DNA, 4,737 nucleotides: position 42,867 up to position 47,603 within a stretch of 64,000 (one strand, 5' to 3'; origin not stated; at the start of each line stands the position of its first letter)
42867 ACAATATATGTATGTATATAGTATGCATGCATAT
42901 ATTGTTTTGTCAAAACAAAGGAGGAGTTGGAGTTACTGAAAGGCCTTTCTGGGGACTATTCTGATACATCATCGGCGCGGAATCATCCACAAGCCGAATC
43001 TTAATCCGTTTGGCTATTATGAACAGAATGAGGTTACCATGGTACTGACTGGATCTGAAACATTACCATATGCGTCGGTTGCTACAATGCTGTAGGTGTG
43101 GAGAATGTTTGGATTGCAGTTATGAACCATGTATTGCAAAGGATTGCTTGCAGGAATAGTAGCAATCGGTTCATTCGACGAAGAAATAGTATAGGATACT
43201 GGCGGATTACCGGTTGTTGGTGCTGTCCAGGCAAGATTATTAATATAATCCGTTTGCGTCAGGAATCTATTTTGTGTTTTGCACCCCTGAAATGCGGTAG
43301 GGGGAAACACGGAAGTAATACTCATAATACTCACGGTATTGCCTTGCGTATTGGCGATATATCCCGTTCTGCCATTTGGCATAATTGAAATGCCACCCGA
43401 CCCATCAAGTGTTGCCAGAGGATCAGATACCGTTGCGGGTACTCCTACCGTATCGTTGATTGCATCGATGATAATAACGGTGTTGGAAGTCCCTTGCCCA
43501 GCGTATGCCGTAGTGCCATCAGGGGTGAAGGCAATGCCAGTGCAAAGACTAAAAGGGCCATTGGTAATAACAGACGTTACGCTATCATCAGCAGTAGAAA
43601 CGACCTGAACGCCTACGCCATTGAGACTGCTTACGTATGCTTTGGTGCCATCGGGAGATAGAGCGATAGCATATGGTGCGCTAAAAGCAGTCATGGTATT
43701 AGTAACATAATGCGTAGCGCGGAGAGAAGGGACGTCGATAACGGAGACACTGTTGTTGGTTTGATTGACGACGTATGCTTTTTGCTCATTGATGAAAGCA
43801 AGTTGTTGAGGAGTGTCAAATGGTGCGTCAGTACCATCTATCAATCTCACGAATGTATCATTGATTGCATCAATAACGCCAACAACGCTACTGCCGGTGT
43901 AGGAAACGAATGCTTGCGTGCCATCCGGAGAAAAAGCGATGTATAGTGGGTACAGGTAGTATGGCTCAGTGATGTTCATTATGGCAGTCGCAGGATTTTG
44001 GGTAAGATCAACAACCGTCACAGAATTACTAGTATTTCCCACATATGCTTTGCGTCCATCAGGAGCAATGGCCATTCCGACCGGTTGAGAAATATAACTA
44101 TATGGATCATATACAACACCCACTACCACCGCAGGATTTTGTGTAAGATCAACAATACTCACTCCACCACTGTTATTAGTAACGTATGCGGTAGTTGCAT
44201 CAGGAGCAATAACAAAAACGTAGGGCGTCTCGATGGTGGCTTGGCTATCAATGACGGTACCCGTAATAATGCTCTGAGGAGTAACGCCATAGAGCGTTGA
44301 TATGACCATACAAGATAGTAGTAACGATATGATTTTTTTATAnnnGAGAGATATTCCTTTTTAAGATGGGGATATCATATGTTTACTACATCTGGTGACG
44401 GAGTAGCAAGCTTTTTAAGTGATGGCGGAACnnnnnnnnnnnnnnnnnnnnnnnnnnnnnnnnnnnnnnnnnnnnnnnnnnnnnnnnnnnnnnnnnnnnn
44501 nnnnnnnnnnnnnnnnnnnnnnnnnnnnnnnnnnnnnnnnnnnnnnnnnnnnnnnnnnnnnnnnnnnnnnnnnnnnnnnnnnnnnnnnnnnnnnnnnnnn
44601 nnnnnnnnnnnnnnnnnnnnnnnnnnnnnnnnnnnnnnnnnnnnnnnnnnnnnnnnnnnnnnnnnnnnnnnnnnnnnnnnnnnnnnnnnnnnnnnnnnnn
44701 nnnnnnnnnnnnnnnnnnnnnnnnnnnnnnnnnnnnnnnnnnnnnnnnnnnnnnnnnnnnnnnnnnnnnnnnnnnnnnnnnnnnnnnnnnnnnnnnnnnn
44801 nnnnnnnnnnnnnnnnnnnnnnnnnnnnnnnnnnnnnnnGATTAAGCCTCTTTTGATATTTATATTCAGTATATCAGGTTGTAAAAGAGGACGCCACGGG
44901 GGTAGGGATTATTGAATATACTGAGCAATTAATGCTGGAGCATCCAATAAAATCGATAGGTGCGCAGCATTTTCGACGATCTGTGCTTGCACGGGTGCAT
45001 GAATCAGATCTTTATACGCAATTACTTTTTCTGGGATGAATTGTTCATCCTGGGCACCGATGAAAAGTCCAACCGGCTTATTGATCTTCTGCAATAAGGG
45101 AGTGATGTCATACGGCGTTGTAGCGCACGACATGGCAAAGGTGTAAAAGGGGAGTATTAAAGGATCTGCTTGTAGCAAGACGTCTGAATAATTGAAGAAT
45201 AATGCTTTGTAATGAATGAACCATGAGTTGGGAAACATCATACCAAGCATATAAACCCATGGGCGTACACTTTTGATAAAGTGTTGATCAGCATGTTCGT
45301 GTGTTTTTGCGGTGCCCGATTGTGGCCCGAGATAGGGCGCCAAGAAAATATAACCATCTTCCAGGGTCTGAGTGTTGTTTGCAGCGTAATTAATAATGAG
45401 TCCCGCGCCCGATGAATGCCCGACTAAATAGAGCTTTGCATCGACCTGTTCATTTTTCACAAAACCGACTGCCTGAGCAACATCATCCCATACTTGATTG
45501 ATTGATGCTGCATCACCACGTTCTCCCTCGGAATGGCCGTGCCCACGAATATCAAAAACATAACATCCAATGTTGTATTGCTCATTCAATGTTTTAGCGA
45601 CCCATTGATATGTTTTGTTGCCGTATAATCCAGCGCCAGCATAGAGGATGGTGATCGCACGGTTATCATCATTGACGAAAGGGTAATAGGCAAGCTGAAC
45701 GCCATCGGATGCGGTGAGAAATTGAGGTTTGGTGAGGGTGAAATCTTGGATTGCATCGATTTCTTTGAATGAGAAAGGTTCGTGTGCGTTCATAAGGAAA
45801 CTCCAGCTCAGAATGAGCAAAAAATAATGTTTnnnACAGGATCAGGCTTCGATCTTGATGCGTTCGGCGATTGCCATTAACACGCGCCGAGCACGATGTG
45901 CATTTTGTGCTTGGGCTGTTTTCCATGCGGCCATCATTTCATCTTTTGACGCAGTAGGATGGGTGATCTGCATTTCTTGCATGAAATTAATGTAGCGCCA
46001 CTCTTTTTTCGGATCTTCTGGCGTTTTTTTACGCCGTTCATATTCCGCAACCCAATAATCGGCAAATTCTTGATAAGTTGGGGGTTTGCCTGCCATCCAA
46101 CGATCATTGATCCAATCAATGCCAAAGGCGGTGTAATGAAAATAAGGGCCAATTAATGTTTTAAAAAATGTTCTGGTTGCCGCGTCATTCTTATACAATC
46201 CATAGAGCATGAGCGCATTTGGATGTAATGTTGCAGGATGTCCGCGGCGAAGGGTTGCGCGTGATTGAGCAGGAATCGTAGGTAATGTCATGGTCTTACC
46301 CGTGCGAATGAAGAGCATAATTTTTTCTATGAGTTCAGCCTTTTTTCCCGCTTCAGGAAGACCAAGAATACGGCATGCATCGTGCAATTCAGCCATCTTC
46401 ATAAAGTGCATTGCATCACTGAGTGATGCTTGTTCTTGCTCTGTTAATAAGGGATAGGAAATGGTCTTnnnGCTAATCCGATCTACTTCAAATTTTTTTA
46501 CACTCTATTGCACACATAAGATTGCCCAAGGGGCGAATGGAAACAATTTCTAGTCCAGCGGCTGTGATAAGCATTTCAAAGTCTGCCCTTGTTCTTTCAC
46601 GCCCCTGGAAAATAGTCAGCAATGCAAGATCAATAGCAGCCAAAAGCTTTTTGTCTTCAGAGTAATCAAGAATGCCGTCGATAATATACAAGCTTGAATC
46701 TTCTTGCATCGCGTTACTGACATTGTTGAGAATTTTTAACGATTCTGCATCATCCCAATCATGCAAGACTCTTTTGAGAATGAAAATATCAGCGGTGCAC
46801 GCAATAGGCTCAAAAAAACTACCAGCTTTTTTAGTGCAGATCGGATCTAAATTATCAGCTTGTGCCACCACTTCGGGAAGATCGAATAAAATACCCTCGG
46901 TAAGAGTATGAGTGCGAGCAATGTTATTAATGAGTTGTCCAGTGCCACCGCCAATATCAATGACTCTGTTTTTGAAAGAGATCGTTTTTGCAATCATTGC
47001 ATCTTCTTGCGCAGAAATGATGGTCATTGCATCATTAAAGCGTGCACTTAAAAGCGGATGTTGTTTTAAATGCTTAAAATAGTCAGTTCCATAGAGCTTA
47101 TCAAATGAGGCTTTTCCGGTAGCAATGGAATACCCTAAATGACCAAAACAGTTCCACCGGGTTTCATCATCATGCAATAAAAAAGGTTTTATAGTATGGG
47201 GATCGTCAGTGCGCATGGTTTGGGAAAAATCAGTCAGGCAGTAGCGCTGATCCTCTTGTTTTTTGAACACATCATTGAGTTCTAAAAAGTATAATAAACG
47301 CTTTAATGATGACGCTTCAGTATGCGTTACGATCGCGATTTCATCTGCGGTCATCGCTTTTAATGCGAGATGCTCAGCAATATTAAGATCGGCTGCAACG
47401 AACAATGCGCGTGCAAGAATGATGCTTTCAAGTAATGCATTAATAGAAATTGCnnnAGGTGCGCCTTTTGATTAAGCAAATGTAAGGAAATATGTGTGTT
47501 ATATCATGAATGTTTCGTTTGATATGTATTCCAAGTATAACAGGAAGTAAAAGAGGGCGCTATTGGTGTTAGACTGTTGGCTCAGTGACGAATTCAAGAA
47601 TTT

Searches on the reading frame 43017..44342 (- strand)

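Call 25: search_protein_families(library=ncbifam, proteins=[window:43017-44342:-], max_evalue=1e-10)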
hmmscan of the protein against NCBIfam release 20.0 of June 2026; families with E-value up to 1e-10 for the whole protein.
window:43017-44342:- (441 aa): 5 families
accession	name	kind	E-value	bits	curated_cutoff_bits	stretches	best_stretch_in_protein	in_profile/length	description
TIGR03866.1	PQQ_ABC_repeats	subfamily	1.4e-17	63.8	287.3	0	185-296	9-114/310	PQQ-dependent catabolism-associated beta-propeller protein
NF052340.1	hydrazine_beta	equivalog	5.7e-17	61.8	560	0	18-163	15-152/372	hydrazine synthase subunit beta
TIGR02276.1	beta_rpt_yvtn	repeat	2.4e-15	56.2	27.85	0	186-228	3-41/42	beta-propeller repeat protein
NF052280.1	7_blade_YncE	equivalog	4.1e-12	45.5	400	1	87-255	173-333/338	7-bladed beta-propeller protein YncE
NF052342.1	hydrazine_BC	exception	3.2e-11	42.1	1250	0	132-281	41-184/690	hydrazine synthase subunit beta-gamma fusion subunit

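Call 44: search_protein_families(library=pfam, proteins=[window:43017-44342:-], max_evalue=0.001)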
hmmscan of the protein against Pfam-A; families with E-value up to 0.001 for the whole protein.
window:43017-44342:- (441 aa): 3 families
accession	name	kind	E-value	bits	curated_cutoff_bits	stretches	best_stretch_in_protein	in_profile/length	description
PF25174.1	Beta-prop_THOC3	-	1e-08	35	305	1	133-282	92-231/272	THOC3 beta-propeller domain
PF10282.15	Lactonase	-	7.1e-07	29.2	21.7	0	35-239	34-262/344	Lactonase, 7-bladed beta-propeller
PF18975.6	DUF5711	-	0.00029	20.6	26.3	0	194-244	114-163/344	Family of unknown function (DUF5711)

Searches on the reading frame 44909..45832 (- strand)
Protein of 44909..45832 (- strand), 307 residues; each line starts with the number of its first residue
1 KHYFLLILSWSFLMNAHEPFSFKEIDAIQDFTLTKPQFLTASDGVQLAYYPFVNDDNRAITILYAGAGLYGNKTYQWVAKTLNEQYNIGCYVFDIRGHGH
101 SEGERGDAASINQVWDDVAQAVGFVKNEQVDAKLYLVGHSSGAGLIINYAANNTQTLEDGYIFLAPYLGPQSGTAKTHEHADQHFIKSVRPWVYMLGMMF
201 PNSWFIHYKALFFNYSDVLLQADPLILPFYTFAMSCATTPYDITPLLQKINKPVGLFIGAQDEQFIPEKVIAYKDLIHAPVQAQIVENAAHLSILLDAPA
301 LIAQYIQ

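Call 79: search_protein_families(library=pfam, proteins=[window:44909-45832:-], max_evalue=0.001)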
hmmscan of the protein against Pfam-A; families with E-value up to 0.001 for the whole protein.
window:44909-45832:- (307 aa): 3 families
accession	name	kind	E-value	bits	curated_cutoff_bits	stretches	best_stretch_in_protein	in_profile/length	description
PF12146.15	Hydrolase_4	-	1e-24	87.6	27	1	57-291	3-232/239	Serine aminopeptidase, S33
PF12697.13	Abhydrolase_6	-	5.7e-12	47.2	26.3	1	85-304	27-216/217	Alpha/beta hydrolase family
PF00561.26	Abhydrolase_1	-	3.4e-10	40.4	25.8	1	69-184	9-115/245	alpha/beta hydrolase fold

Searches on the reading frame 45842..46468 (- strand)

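Call 79: search_protein_families(library=pfam, proteins=[window:45842-46468:-], max_evalue=0.001)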
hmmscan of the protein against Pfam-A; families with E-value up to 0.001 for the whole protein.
window:45842-46468:- (208 aa): 2 families
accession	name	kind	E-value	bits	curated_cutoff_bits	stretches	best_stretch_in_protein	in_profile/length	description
PF18953.6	SAP_new25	-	1.1e-07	31.8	26.3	1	26-59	11-44/51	SAP domain-containing new25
PF02037.33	SAP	-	5.1e-06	26.4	23.9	1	23-54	5-36/37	SAP domain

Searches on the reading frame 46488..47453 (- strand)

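Call 79: search_protein_families(library=pfam, proteins=[window:46488-47453:-], max_evalue=0.001)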
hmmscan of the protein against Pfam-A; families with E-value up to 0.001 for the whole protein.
window:46488-47453:- (321 aa): 2 families
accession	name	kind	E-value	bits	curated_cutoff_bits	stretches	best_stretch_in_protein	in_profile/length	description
PF00891.24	Methyltransf_2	-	8.6e-37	127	22.3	1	103-301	1-209/210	O-methyltransferase domain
PF08100.18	Dimerisation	-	1.2e-11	44.7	25.6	1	6-80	11-90/93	O-methyltransferase dimerisation domain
